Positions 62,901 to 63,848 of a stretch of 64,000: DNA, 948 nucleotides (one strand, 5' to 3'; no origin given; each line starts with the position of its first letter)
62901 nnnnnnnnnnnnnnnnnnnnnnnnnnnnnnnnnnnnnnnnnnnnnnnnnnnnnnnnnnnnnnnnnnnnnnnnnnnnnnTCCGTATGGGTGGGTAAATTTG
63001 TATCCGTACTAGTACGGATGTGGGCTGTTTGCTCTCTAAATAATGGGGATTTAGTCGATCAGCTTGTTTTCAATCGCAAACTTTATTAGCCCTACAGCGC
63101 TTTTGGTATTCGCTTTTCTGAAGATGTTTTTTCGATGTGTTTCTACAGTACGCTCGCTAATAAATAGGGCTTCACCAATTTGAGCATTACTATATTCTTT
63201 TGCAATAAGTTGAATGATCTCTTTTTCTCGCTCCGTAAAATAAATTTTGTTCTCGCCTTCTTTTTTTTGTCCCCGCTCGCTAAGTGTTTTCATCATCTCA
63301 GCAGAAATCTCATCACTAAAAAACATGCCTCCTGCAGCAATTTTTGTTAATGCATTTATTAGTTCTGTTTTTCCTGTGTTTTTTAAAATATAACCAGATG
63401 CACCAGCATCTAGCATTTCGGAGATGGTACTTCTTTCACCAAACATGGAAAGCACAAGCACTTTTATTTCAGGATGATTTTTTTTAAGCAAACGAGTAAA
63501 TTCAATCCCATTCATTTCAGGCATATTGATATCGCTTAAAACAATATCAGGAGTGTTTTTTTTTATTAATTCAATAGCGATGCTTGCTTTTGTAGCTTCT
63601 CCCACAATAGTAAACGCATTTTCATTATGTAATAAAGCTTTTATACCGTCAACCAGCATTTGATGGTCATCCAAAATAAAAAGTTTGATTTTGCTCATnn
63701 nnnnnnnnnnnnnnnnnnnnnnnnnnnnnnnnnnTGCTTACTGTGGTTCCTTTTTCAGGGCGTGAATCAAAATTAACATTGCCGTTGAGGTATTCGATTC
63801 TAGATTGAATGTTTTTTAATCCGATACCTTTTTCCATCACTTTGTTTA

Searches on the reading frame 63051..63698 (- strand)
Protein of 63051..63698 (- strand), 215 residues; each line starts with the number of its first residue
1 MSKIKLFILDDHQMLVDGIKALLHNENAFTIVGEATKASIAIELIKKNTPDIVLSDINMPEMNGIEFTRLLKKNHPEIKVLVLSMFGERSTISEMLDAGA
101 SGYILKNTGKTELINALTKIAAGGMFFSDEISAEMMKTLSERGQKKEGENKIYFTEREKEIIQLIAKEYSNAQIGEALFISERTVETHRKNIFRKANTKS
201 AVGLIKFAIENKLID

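Call 7: search_protein_families(library=pfam, proteins=[window:63051-63698:-])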
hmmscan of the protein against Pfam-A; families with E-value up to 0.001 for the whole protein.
window:63051-63698:- (215 aa): 2 families
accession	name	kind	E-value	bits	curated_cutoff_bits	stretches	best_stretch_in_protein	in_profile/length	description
PF00072.30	Response_reg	-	4.3e-28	98.1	30.2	1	7-117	2-110/111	Response regulator receiver domain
PF00196.25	GerE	-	3.2e-18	65.5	23.5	1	154-208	3-57/57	Bacterial regulatory proteins, luxR family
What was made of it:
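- On Operator of a NarL/FixJ (LuxR-type) response regulator: Pfam hits PF00072 + PF00196 for 63051-63698 (call 7).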

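Call 10: find_encoding_contigs(protein=window:63051-63698:-, flank=10000, max_places=6)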
Protein window:63051-63698:- (215 aa): 4 contigs read that carry it; 3 places shown.
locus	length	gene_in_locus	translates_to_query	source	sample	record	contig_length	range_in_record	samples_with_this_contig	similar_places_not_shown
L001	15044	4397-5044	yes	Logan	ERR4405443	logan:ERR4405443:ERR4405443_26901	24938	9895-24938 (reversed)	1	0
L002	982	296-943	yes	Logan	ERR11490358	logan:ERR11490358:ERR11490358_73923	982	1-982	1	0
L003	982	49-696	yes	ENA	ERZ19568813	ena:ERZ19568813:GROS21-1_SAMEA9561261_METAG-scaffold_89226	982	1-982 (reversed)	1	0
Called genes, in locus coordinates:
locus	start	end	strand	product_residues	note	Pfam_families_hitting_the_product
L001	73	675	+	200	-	-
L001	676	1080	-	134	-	PF00472:RF-1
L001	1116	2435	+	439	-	PF01520:Amidase_3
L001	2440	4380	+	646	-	PF13431:TPR_17 (faint), PF24885:TPR_NPHP3 (faint), PF13424:TPR_12, PF13181:TPR_8 (weak), PF13374:TPR_10 (weak), PF13424:TPR_12 (weak), PF07730:HisKA_3, PF02518:HATPase_c, +4 more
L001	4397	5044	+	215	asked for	PF00072:Response_reg, PF00196:GerE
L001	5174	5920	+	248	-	PF16961:OmpA_like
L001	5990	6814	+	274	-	-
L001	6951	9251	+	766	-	PF07719:TPR_2 (faint), PF13181:TPR_8 (faint), PF13432:TPR_16 (faint), PF13424:TPR_12, PF13374:TPR_10 (weak), PF13424:TPR_12, PF00515:TPR_1 (weak), PF07228:SpoIIE, +6 more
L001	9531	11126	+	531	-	PF12081:GldM_1st, PF21601:GldM_2nd, PF21602:GldM_3rd, PF12080:GldM_4th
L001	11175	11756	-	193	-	-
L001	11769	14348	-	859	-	PF17764:PriA_3primeBD, PF04851:ResIII, PF00270:DEAD, PF22590:Cas3-like_C_2 (faint), PF18319:Zn_ribbon_PriA, PF00271:Helicase_C, PF18074:PriA_C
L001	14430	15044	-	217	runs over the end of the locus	PF02698:DUF218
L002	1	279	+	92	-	?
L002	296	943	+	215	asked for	PF00072:Response_reg, PF00196:GerE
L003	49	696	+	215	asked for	PF00072:Response_reg, PF00196:GerE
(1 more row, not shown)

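Call 36: find_homologous_proteins(query=window:63051-63698:-, max_evalue=1e-30)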
Query window:63051-63698:- (215 aa): 6881 proteins with E <= 1e-30 among 8000 candidates; the best 120 are listed.
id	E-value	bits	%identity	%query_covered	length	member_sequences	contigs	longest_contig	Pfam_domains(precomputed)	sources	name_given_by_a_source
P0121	1.3e-122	424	93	100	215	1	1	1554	PF00196.26,PF00072.31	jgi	-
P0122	1.4e-120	418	93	100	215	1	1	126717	PF00196.26,PF00072.31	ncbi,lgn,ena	-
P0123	1.5e-120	418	100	94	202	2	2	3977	PF00196.26,PF00072.31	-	-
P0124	3.2e-111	387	86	100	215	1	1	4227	PF00196.26,PF00072.31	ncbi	ncbi:response regulator transcription factor [soil metagenome]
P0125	6.5e-110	383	86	100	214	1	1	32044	PF00196.26,PF00072.31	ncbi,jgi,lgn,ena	ncbi:MAG TPA: response regulator transcription factor [Bacteroidia bacterium]|jgi:DNA-binding NarL/F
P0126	1.6e-107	375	83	100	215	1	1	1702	PF00196.26,PF00072.31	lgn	-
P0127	7.3e-106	370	81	100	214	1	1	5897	PF00196.26,PF00072.31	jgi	jgi:two-component system, NarL family, nitrate/nitrite response regulator NarL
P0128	9.3e-106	370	84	100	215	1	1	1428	PF00196.26,PF00072.31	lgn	-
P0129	2.3e-105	368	84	100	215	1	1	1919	PF00196.26,PF00072.31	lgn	-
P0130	3.4e-105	368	84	100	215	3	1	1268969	PF00196.26,PF00072.31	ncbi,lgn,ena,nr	ncbi:MAG: response regulator transcription factor [Bacteroidetes bacterium]|nr:response regulator tr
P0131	1.6e-104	366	81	100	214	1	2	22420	PF00196.26,PF00072.31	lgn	-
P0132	1.6e-104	366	82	100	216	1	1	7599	PF00196.26,PF00072.31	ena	-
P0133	4.5e-103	361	79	100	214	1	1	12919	PF00196.26,PF00072.31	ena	-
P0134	6.1e-102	357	80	100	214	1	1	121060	PF00196.26,PF00072.31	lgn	-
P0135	3.1e-101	355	79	100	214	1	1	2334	PF00196.26,PF00072.31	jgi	jgi:DNA-binding NarL/FixJ family response regulator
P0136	4.7e-101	354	79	100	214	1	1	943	PF00196.26,PF08281.19,PF00072.31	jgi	jgi:DNA-binding NarL/FixJ family response regulator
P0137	2.4e-100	352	80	100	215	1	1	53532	PF00196.26,PF00072.31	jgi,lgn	jgi:DNA-binding NarL/FixJ family response regulator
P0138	2.7e-100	352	79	100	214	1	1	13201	PF00196.26,PF00072.31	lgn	-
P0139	2.8e-100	352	78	100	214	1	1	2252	PF00196.26,PF00072.31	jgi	jgi:DNA-binding NarL/FixJ family response regulator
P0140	3.1e-100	352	80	100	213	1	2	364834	PF00196.26,PF00072.31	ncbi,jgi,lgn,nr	ncbi:MAG: two component transcriptional regulator, LuxR family [Bacteroidetes bacterium]|jgi:two-com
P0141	3.7e-100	351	78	100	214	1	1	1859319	PF00196.26,PF08281.19,PF00072.31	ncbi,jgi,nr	ncbi:MAG: degU 1 [Bacteroidota bacterium]|jgi:DNA-binding NarL/FixJ family response regulator|nr:deg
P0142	4.7e-100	351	79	100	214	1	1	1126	PF00196.26,PF00072.31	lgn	-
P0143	4.8e-100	351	78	100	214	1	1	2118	PF00196.26,PF00072.31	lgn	-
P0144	6.0e-100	351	78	100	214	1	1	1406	PF00196.26,PF00072.31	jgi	jgi:two-component system nitrate/nitrite response regulator NarL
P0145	6.6e-100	350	80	100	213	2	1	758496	PF00196.26,PF00072.31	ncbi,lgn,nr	ncbi:MAG: degU 1 [Bacteroidetes bacterium]|nr:degU 1 [Bacteroidota bacterium]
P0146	8.1e-100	350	79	100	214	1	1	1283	PF00196.26,PF00072.31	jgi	jgi:two-component system, NarL family, nitrate/nitrite response regulator NarL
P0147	1.5e-99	349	80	100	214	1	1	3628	PF00196.26,PF00072.31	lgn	-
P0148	1.7e-99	349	79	100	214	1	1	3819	PF00196.26,PF00072.31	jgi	-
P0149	1.9e-99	349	78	100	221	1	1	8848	PF00196.26,PF00072.31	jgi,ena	-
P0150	2.0e-99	349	78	100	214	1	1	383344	PF00196.26,PF00072.31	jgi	jgi:DNA-binding NarL/FixJ family response regulator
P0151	2.1e-99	349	79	100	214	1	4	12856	PF00196.26,PF08281.19,PF00072.31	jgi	jgi:two-component system, NarL family, nitrate/nitrite response regulator NarL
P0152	2.9e-99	348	78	100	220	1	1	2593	PF00196.26,PF00072.31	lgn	-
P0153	4.7e-99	348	79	100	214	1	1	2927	PF00196.26,PF00072.31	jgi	jgi:two-component system, NarL family, nitrate/nitrite response regulator NarL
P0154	6.4e-99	347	79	100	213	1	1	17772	PF00196.26,PF00072.31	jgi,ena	-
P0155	7.2e-99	347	79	100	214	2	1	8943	PF00196.26,PF00072.31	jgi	jgi:two-component system, NarL family, nitrate/nitrite response regulator NarL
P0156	9.6e-99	347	78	100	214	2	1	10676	PF00196.26,PF00072.31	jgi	jgi:DNA-binding NarL/FixJ family response regulator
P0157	1.4e-98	346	74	100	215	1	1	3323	PF00196.26,PF00072.31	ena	-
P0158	2.7e-98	345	76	100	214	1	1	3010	PF00196.26,PF00072.31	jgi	jgi:two-component system, NarL family, nitrate/nitrite response regulator NarL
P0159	2.7e-98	345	79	100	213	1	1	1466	PF00196.26,PF00072.31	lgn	-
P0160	3.3e-98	345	79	100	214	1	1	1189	PF00196.26,PF00072.31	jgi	jgi:two-component system, NarL family, nitrate/nitrite response regulator NarL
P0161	7.3e-98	344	75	100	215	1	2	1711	PF00196.26,PF00072.31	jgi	-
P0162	7.8e-98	344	74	100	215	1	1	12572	PF00196.26,PF00072.31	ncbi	-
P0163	2.8e-97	342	78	100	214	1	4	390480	PF00196.26,PF00072.31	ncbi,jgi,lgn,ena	ncbi:MAG TPA: response regulator transcription factor [Bacteroidia bacterium]|jgi:DNA-binding NarL/F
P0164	4.5e-97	341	78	100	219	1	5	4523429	PF00196.26,PF00072.31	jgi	jgi:two-component system nitrate/nitrite response regulator NarL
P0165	7.1e-97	341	75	100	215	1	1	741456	PF00196.26,PF00072.31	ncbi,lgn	ncbi:MAG: response regulator transcription factor [Bacteroidota bacterium]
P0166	7.2e-97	341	79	99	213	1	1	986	PF00196.26,PF00072.31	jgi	jgi:two-component system nitrate/nitrite response regulator NarL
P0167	7.4e-97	341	74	100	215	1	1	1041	PF00196.26,PF00072.31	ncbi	-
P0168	9.2e-97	340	79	100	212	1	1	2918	PF00196.26,PF00072.31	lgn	-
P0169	1.2e-96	340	75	100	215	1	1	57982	PF00196.26,PF00072.31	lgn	-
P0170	1.2e-96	340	75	100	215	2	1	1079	PF00196.26,PF00072.31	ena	-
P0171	1.2e-96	340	79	100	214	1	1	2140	PF00196.26,PF00072.31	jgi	jgi:two-component system nitrate/nitrite response regulator NarL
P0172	1.7e-96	339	78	100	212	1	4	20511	PF00196.26,PF00072.31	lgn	-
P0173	3.6e-96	338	76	100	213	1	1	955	PF00196.26,PF00072.31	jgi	jgi:DNA-binding NarL/FixJ family response regulator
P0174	3.6e-96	338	78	100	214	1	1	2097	PF00196.26,PF00072.31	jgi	jgi:two-component system nitrate/nitrite response regulator NarL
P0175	3.8e-96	338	77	100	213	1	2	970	PF00196.26,PF00072.31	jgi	jgi:two-component system, NarL family, nitrate/nitrite response regulator NarL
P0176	6.8e-96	337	75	100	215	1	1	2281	PF00196.26,PF00072.31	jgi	jgi:DNA-binding NarL/FixJ family response regulator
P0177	6.0e-95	334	75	100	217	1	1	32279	PF00196.26,PF00072.31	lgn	-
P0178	2.0e-94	333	77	100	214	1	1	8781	PF00196.26,PF08281.19,PF00072.31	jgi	jgi:two-component system, NarL family, nitrate/nitrite response regulator NarL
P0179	2.3e-94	332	73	100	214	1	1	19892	PF00196.26,PF00072.31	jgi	jgi:DNA-binding NarL/FixJ family response regulator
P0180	7.5e-94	331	74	100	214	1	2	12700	PF00196.26,PF00072.31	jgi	jgi:two-component system, NarL family, nitrate/nitrite response regulator NarL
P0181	8.2e-93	327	73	100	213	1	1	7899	PF00196.26,PF00072.31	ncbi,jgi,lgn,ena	jgi:DNA-binding NarL/FixJ family response regulator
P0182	1.2e-92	327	72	100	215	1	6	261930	PF00196.26,PF00072.31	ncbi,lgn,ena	-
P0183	2.2e-92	326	73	100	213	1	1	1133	PF00196.26,PF00072.31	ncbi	-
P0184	2.6e-92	326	72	98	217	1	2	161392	PF00196.26,PF00072.31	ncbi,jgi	ncbi:MAG: response regulator transcription factor [Bacteroidia bacterium]|jgi:DNA-binding NarL/FixJ 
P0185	3.1e-92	325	72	100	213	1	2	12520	PF00196.26,PF00072.31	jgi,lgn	-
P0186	6.1e-92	325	71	99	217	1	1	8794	PF00196.26,PF00072.31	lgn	-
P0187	6.8e-92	324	71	99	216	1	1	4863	PF00196.26,PF00072.31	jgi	jgi:two-component system nitrate/nitrite response regulator NarL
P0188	1.7e-91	323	69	99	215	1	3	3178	PF00196.26,PF00072.31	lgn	-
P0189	3.8e-91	322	72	100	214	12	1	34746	PF00196.26,PF00072.31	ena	-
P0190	4.3e-91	322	71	100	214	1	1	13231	PF00196.26,PF00072.31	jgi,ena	jgi:DNA-binding NarL/FixJ family response regulator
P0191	9.0e-91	321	73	99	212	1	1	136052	PF00196.26,PF00072.31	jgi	-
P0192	1.5e-90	320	70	100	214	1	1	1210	PF00196.26,PF00072.31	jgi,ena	-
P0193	2.5e-90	319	74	100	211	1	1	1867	PF00196.26,PF00072.31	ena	-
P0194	8.9e-90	317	71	99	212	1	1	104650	PF00196.26,PF00072.31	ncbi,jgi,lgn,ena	jgi:DNA-binding NarL/FixJ family response regulator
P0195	1.4e-89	317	69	100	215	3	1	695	PF00196.26,PF00072.31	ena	-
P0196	1.6e-89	317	72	99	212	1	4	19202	PF00196.26,PF00072.31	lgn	-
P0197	2.1e-89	316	72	100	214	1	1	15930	PF00196.26,PF00072.31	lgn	-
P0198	4.7e-89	315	69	99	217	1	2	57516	PF00196.26,PF00072.31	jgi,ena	jgi:DNA-binding NarL/FixJ family response regulator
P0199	2.1e-88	313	70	99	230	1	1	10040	PF00196.26,PF00072.31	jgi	jgi:DNA-binding NarL/FixJ family response regulator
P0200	4.9e-88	312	70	99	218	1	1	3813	PF00196.26,PF00072.31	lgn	-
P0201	5.6e-88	312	69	100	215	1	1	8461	PF00196.26,PF00072.31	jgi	jgi:two-component system nitrate/nitrite response regulator NarL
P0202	1.0e-87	311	69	100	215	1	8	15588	PF00196.26,PF00072.31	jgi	jgi:two-component system nitrate/nitrite response regulator NarL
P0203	1.3e-87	310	69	99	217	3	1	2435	PF00196.26,PF00072.31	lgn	-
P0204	1.7e-87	310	70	100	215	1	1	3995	PF00196.26,PF00072.31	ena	-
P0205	1.7e-87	310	70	99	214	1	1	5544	PF00196.26,PF00072.31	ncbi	-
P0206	2.9e-87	309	70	100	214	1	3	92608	PF00196.26,PF00072.31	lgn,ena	-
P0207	2.9e-87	309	75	93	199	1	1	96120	PF00196.26,PF00072.31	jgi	jgi:DNA-binding NarL/FixJ family response regulator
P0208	5.5e-87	308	69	100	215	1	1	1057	PF00196.26,PF00072.31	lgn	-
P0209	7.9e-87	308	67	99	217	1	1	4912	PF00196.26,PF00072.31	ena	-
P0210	8.0e-87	308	68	99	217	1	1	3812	PF00196.26,PF00072.31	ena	-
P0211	2.3e-86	306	66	100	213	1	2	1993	PF00196.26,PF08281.19,PF00072.31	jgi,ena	-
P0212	2.9e-86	306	67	99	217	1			PF00196.26,PF00072.31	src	-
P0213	3.6e-86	306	68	100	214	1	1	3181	PF00196.26,PF00072.31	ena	-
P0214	6.3e-86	305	68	100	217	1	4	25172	PF00196.26,PF00072.31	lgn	-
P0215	1.6e-85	304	69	99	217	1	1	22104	PF00196.26,PF00072.31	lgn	-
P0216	1.8e-85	303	68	100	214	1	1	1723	PF00196.26,PF00072.31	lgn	-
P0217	2.1e-85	303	77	88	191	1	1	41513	PF00196.26,PF00072.31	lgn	-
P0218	2.5e-85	303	69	99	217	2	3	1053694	PF00196.26,PF00072.31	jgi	jgi:two-component system nitrate/nitrite response regulator NarL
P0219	3.9e-85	302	68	100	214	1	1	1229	PF00196.26,PF00072.31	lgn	-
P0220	4.1e-85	302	70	100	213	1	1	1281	PF00196.26,PF00072.31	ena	-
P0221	1.2e-84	301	69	100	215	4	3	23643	PF00196.26,PF00072.31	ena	-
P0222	1.3e-84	301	67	100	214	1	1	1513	PF00196.26,PF00072.31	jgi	-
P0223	2.7e-84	300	69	100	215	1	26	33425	PF00196.26,PF00072.31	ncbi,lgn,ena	-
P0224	4.6e-84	299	66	99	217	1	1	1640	PF00196.26,PF00072.31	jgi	-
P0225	5.1e-84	299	67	100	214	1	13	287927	PF00196.26,PF00072.31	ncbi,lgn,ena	-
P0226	6.0e-84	298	66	100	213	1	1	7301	PF00196.26,PF00072.31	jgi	jgi:two-component system, NarL family, nitrate/nitrite response regulator NarL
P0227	6.1e-84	298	66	98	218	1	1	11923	PF00196.26,PF08281.19,PF00072.31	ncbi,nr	ncbi:MAG: response regulator transcription factor [Bacteroidetes bacterium]|nr:response regulator tr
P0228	6.8e-84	298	67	99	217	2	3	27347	PF00196.26,PF00072.31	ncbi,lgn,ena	ncbi:MAG: response regulator transcription factor [Bacteroidia bacterium]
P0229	1.4e-83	297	73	94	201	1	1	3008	PF00196.26,PF08281.19,PF00072.31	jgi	jgi:two-component system, NarL family, nitrate/nitrite response regulator NarL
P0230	7.3e-83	295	67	99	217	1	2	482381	PF00196.26,PF00072.31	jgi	jgi:two-component system nitrate/nitrite response regulator NarL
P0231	9.0e-83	295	67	95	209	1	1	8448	PF00196.26,PF08281.19,PF00072.31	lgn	-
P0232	1.2e-82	294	68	99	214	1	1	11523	PF00196.26,PF08281.19,PF00072.31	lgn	-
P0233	2.1e-82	293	66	100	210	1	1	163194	PF00196.26,PF08281.19,PF00072.31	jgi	jgi:two-component system nitrate/nitrite response regulator NarL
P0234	4.3e-82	292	66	100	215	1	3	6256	PF00196.26,PF00072.31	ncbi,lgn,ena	-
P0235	6.6e-82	292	64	100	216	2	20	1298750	PF00196.26,PF08281.19,PF00072.31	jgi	jgi:two-component system nitrate/nitrite response regulator NarL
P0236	1.2e-81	291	63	100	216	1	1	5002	PF00196.26,PF00072.31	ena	-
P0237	2.9e-81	290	64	100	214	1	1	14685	PF00196.26,PF00072.31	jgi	jgi:DNA-binding NarL/FixJ family response regulator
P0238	6.2e-81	289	67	99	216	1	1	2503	PF00196.26,PF00072.31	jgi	jgi:DNA-binding NarL/FixJ family response regulator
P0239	2.2e-80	287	64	100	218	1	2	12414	PF00196.26,PF08281.19,PF00072.31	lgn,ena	-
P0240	4.2e-80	286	66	99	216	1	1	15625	PF00196.26,PF00072.31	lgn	-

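Call 50: search_protein_families(library=ncbifam, proteins=[window:63051-63698:-, L001:2440-4380:+], max_evalue=0.001)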
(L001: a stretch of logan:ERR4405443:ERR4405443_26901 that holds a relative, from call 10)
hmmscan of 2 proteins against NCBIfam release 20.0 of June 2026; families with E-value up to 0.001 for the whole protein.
window:63051-63698:- (215 aa): 106 families (the best 25 are shown)
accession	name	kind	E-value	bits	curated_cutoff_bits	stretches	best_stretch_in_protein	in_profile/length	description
NF052445.1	RespRegMctR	equivalog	1.7e-58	197.4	300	1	3-213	1-204/205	two-component system response regulator MctR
NF011896.0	PRK15369.1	equivalog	1.3e-44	152.4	242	1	2-210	2-206/211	two component system response regulator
NF007935.0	PRK10651.1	equivalog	5.3e-44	150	250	1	4-206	7-208/216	two-component system response regulator NarL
NF047785.1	respo_reg_MadR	equivalog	1.9e-43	148.3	300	1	4-200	1-195/209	MadR family response regulator transcription factor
NF007018.1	PRK09483.1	equivalog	5.1e-40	137.4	280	1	4-215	2-210/217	UvrY/SirA/GacA family response regulator transcription factor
NF007708.0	PRK10403.1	equivalog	2.3e-39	135.1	343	1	4-203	7-203/215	nitrate/nitrite response regulator protein NarP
NF007403.0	PRK09935.1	equivalog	4.3e-28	98.3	271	1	5-214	5-210/210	fimbria biosynthesis transcriptional regulator FimZ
NF007419.0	PRK09958.1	equivalog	1.5e-25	90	251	1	7-213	4-203/204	acid-sensing system DNA-binding response regulator EvgA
NF007685.0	PRK10360.1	equivalog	2.3e-21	76.5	258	1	4-206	2-190/196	response regulator transcription factor UhpA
NF007505.1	PRK10100.1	equivalog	2e-20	73.3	250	1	49-208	41-199/204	biofilm master transcriptional regulator CsgD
NF006900.1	PRK09390.1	equivalog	5.3e-20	71.8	255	1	3-211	4-200/203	response regulator FixJ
NF041367.1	CheY_Halo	equivalog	6.1e-20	71.7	200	1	7-120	2-113/114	chemotaxis protein CheY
NF008098.0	PRK10840.1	equivalog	1.6e-19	70.2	235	1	1-207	1-204/216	response regulator transcription factor RcsB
NF001965.0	PRK00742.1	subfamily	1.7e-19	70.3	293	1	2-111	2-112/357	chemotaxis-specific protein-glutamate methyltransferase CheB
TIGR02875.1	spore_0_A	equivalog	6.1e-18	65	200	1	2-147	1-145/262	sporulation transcription factor Spo0A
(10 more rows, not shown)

L001:2440-4380:+ (646 aa): 18 families
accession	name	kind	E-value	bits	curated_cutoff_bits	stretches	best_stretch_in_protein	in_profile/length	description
NF052443.1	SensHisKinMctS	equivalog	1.5e-42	145.5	700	1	397-644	200-447/457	two-component system sensor histidine kinase MctS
NF008649.0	PRK11644.1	equivalog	6.6e-34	117.5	408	1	417-644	274-495/499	signal transduction histidine-protein kinase/phosphatase UhpB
NF052531.1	Strep_LiaS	equivalog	4.3e-32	111.7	450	1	428-645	115-327/328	envelope stress sensor histidine kinase LiaS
NF053520.1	HK_Porph_FimS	equivalog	3.6e-27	94.9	600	2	5-254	4-259/618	sensor histidine kinase FimS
NF008184.0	PRK10935.1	equivalog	9.5e-23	80.6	553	1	310-644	231-558/565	nitrate/nitrite two-component system sensor histidine kinase NarQ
NF007896.0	PRK10600.1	equivalog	1.4e-21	76.8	578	1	433-642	377-582/598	nitrate/nitrite two-component system sensor histidine kinase NarX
NF047786.1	his_kin_MadS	equivalog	2.5e-17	63.1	500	1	433-644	214-434/434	MadS family sensor histidine kinase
NF041717.1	HaaA_phane_TPR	equivalog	4.9e-15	54.7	1125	1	160-315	633-788/882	cyclophane-containing RiPP biosynthesis TPR protein HaaT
NF053779.1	BT3442_fam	equivalog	4.9e-11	42.1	940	1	85-242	108-266/563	BT3442 family protein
NF047322.1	HK_morpho_MacS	equivalog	1.6e-10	40.7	300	1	433-644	166-367/367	MacS family sensor histidine kinase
NF002725.1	PRK02603.1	equivalog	2.6e-08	34.1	143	1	62-175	19-122/173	photosystem I assembly protein Ycf3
NF008298.1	PRK11086.1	subfamily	8e-07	27.9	520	1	530-645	392-525/529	DcuS/MalK family sensor histidine kinase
NF053617.1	SARPRegAfsRStmc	equivalog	9.3e-07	27.2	1430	1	175-310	752-887/986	SARP-family global regulator AfsR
NF040586.1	FxSxx_TPR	equivalog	1.2e-05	24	300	0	85-218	434-575/830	FxSxx-COOH system tetratricopeptide repeat protein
TIGR02916.1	PEP_his_kin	equivalog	5.2e-05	22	300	1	484-644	504-679/679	XrtA/PEP-CTERM system histidine kinase PrsK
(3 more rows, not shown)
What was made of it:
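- On Operator of a NarL/FixJ (LuxR-type) response regulator: The kinase has TPR + HisKA_3 + HATPase_c (calls 10, 50).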

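Call 52: find_encoding_contigs(protein=P0125, flank=8000, max_places=1)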
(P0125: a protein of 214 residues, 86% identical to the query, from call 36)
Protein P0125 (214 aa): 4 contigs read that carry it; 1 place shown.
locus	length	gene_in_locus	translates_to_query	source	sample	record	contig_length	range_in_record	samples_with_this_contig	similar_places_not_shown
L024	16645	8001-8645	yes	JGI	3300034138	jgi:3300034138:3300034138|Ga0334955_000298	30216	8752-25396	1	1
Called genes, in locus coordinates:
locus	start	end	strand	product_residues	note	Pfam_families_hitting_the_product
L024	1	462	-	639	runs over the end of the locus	PF00012:HSP70, PF06723:MreB_Mbl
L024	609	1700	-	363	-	-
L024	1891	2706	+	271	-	PF02548:Pantoate_transf, PF13714:PEP_mutase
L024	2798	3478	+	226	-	PF00849:PseudoU_synth_2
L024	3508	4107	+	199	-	-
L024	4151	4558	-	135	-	PF00472:RF-1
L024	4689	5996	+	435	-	PF01520:Amidase_3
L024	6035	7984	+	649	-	PF13424:TPR_12 (weak), PF13424:TPR_12, PF13424:TPR_12, PF00515:TPR_1, PF13424:TPR_12, PF13424:TPR_12, PF07730:HisKA_3, PF02518:HATPase_c, +15 more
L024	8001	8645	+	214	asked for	PF00072:Response_reg, PF00196:GerE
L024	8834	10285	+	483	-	PF03781:FGE-sulfatase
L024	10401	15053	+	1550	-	PF00801:PKD, PF18911:PKD_4, PF19081:Ig_7 (faint), PF18911:PKD_4, PF14870:PSII_BNR, PF18962:Por_Secre_tail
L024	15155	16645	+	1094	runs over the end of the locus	PF07494:Reg_prop (faint), PF07495:Y_Y_Y, PF07228:SpoIIE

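Call 55: find_encoding_contigs(protein=P0130, flank=8000, max_places=1)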
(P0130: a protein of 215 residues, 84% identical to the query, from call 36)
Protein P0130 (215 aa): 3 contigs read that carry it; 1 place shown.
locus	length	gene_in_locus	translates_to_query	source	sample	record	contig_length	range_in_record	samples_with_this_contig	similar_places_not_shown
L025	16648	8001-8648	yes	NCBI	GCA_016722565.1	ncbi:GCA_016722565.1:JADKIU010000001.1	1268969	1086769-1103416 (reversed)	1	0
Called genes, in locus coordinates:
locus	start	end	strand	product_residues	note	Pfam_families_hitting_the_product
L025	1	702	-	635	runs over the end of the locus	PF00012:HSP70, PF06723:MreB_Mbl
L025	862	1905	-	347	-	-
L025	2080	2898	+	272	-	PF02548:Pantoate_transf, PF13714:PEP_mutase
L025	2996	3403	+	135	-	PF13366:PDDEXK_3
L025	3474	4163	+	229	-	PF00849:PseudoU_synth_2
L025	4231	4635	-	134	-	PF00472:RF-1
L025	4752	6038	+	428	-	PF01520:Amidase_3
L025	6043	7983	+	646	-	PF13424:TPR_12, PF13424:TPR_12, PF24885:TPR_NPHP3 (weak), PF13424:TPR_12, PF00515:TPR_1 (weak), PF13424:TPR_12, PF07730:HisKA_3, PF02518:HATPase_c, +6 more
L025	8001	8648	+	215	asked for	PF00072:Response_reg, PF00196:GerE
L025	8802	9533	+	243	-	PF16961:OmpA_like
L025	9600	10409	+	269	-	-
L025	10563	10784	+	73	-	-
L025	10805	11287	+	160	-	-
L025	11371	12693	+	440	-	PF25852:DUF6242_C (faint), PF02012:BNR (faint), PF18962:Por_Secre_tail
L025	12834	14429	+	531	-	PF12081:GldM_1st, PF21601:GldM_2nd, PF21602:GldM_3rd, PF12080:GldM_4th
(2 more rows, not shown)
